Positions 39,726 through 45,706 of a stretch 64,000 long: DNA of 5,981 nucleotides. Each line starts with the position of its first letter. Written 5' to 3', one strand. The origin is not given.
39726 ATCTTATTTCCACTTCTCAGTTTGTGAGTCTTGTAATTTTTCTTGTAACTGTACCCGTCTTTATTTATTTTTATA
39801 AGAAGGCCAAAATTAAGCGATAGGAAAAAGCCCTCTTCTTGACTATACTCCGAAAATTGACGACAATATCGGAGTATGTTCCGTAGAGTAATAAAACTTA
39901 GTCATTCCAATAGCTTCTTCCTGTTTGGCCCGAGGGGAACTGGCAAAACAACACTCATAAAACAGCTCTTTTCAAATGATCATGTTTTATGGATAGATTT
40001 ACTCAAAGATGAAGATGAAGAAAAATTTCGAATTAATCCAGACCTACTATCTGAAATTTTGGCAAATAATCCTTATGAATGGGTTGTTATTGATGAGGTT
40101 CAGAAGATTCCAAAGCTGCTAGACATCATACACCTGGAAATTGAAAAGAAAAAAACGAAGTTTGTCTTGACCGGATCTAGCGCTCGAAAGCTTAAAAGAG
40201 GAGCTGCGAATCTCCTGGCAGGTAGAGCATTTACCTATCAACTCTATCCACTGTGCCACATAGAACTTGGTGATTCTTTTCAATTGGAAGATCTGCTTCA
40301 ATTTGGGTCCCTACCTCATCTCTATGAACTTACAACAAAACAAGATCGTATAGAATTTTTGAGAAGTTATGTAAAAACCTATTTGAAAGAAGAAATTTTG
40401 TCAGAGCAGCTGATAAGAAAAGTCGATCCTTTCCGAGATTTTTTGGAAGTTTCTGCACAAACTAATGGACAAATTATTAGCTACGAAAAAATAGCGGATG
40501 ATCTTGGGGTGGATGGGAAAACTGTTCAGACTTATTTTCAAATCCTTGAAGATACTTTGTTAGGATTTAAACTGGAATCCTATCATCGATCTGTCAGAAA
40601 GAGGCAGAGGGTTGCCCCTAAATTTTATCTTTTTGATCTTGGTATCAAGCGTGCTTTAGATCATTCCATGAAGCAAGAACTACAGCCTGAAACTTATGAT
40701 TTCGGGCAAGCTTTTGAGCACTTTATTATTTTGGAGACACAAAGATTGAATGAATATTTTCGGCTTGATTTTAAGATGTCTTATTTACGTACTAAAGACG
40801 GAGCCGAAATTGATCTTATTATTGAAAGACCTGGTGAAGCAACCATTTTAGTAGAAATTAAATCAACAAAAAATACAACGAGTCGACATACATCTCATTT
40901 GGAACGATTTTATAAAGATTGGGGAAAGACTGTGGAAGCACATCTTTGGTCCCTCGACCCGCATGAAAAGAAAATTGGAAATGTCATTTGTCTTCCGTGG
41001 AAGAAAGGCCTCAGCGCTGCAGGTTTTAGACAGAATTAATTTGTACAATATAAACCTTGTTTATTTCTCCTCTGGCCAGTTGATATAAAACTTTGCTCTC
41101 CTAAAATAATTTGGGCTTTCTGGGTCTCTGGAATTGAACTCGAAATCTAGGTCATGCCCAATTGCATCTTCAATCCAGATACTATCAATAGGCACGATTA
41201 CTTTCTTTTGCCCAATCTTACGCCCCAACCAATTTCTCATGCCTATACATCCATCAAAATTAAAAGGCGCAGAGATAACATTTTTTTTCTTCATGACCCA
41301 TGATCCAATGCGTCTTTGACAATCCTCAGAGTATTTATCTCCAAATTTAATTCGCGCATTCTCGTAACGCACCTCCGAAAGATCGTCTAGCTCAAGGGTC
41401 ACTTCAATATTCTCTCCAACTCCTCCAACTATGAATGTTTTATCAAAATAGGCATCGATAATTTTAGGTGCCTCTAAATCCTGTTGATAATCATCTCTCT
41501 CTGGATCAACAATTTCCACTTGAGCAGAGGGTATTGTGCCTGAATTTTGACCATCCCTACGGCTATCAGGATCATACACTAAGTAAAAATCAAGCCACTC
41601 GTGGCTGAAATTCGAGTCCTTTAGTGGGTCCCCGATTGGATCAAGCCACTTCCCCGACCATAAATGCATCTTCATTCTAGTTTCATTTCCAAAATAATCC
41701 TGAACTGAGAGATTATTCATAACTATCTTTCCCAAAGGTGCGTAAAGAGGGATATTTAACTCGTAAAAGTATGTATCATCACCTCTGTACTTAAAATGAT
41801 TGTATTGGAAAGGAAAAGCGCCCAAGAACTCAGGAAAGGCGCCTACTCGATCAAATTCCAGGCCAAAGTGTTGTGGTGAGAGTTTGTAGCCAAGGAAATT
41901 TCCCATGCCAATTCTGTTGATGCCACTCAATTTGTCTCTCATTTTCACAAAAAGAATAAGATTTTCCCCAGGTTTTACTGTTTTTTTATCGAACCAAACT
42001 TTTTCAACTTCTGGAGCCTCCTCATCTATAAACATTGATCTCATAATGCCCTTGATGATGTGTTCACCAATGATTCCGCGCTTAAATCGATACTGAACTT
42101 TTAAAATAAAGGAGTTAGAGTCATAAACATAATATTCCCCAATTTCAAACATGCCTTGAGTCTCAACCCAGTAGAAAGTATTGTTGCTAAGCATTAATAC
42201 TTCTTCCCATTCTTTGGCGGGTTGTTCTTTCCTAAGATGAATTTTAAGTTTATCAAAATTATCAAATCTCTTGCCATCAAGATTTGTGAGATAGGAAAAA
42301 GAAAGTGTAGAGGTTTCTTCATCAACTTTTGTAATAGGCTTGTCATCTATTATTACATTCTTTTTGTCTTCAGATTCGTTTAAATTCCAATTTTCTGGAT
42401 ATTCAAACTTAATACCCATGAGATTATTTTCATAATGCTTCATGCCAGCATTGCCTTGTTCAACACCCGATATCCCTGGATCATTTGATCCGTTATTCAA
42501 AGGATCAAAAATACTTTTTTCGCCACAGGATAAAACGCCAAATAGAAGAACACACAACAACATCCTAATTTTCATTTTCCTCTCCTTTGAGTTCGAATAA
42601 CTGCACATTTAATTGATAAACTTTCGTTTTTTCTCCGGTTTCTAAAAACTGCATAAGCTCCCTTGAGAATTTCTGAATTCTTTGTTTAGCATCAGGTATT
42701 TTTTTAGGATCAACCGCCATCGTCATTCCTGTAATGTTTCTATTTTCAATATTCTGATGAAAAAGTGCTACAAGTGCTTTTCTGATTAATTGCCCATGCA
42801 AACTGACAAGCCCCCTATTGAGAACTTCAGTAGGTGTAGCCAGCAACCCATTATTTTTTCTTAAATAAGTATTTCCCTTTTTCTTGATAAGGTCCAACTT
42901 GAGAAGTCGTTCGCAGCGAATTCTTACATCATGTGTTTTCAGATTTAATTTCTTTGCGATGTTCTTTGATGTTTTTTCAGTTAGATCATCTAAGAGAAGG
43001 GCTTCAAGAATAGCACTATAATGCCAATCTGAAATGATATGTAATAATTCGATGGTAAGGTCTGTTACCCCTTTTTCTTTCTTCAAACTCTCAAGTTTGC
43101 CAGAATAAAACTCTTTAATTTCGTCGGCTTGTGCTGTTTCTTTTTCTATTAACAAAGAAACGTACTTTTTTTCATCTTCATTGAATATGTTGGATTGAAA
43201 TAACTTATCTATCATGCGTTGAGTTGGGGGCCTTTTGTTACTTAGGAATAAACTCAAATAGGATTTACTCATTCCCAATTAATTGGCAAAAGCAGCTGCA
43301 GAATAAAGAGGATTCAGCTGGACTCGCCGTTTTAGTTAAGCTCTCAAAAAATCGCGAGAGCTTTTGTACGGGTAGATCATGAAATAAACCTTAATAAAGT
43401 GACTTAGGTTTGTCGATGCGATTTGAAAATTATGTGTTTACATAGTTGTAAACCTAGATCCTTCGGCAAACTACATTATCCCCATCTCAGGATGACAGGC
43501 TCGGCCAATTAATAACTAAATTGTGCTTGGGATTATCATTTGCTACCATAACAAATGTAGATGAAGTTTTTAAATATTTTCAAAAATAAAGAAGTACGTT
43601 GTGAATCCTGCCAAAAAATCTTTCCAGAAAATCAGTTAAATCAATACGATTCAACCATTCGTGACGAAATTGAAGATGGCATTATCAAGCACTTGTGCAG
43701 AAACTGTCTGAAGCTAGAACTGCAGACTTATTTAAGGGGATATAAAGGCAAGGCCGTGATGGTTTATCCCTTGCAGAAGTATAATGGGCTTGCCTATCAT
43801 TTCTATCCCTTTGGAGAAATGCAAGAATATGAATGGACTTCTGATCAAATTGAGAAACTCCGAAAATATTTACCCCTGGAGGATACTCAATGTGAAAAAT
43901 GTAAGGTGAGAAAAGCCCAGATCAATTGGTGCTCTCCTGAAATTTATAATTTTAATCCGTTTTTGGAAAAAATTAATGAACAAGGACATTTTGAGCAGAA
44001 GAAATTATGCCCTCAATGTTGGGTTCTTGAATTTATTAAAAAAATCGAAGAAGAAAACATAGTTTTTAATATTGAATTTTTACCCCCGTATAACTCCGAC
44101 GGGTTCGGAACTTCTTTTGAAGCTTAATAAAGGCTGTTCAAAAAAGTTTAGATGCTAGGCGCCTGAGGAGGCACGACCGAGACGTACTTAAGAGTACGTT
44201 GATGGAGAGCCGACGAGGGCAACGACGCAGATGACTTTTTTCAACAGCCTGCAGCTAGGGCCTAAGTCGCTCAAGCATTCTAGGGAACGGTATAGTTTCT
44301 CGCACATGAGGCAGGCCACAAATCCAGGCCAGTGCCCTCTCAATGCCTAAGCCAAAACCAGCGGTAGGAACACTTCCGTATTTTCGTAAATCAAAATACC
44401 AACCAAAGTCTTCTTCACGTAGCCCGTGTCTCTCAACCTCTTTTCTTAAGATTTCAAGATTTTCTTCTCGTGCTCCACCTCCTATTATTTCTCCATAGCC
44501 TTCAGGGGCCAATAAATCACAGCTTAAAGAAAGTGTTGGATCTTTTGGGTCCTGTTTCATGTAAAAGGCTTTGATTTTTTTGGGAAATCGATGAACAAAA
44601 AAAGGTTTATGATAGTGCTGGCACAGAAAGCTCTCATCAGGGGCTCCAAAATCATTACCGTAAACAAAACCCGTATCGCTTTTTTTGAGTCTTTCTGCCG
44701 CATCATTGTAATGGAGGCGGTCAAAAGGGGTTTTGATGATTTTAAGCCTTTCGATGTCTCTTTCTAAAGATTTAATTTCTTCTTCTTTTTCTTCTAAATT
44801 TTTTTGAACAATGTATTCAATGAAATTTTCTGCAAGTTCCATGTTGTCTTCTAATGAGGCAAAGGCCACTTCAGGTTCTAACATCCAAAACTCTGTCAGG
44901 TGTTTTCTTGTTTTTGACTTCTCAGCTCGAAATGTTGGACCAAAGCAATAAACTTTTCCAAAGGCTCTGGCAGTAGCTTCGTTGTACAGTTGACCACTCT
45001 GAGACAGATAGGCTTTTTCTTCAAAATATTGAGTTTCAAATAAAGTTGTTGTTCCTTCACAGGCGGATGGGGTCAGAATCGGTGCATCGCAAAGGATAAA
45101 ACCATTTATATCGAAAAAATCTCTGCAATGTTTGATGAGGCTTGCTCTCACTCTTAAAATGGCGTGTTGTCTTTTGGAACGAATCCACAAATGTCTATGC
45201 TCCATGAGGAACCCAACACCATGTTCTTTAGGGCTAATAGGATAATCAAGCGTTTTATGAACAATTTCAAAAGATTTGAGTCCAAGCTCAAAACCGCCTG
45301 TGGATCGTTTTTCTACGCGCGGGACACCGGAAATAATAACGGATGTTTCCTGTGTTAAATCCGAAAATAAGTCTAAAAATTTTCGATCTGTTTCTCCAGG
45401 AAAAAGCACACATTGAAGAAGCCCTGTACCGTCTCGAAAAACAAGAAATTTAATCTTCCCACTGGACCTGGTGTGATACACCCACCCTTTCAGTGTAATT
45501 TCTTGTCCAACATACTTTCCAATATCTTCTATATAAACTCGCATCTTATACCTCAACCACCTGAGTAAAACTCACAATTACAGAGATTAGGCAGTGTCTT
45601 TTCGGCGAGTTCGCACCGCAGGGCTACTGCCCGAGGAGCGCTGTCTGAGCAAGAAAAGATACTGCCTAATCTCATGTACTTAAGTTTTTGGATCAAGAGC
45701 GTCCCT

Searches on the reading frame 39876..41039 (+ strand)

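Call 70: search_protein_families(library=pfam, proteins=[window:39876-41039:+], max_evalue=0.0001)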
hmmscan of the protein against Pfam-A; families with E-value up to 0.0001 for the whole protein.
window:39876-41039:+ (387 aa): 4 families
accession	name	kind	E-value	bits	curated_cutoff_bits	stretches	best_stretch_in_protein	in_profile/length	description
PF13635.12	DUF4143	-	1.5e-32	113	28.1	1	175-330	5-159/160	Domain of unknown function (DUF4143)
PF13173.12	AAA_14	-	2.1e-24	86.4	27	1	13-130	4-127/129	AAA domain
PF13401.12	AAA_22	-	3.1e-06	28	27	0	10-46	4-45/130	AAA domain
PF01637.24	ATPase_2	-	2.3e-05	24.8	33.2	1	7-98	16-114/225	ATPase domain predominantly from Archaea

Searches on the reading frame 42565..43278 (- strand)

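Call 71: search_protein_families(library=pfam, proteins=[window:42565-43278:-], max_evalue=0.0001)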
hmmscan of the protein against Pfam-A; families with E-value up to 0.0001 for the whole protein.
window:42565-43278:- (237 aa): 1 family
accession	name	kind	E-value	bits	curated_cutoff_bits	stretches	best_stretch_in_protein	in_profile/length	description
PF14394.12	DUF4423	-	3.2e-34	118.6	30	1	75-230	11-165/165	Domain of unknown function (DUF4423)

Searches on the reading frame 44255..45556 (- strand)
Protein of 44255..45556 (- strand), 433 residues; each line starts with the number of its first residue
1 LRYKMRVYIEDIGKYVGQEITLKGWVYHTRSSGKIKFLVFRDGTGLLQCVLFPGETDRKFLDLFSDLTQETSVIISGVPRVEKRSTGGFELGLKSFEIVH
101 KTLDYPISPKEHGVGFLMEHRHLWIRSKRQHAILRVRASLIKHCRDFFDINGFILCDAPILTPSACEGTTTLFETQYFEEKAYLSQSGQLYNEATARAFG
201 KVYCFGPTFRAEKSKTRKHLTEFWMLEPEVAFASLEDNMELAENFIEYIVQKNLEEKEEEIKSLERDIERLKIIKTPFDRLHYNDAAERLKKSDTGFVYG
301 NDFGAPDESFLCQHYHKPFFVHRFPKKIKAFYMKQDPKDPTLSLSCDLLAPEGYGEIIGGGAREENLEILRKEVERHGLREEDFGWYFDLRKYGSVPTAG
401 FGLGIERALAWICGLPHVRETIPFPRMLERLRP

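Call 71: search_protein_families(library=pfam, proteins=[window:44255-45556:-], max_evalue=0.0001)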
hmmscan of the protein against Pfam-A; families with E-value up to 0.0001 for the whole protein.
window:44255-45556:- (433 aa): 2 families
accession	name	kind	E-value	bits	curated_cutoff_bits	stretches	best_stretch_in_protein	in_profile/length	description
PF00152.25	tRNA-synt_2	-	1.3e-71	241.6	25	1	117-427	5-307/308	tRNA synthetases class II (D, K and N)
PF01336.31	tRNA_anti-codon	-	8.9e-14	51.6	27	1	20-98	1-74/75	OB-fold nucleic acid binding domain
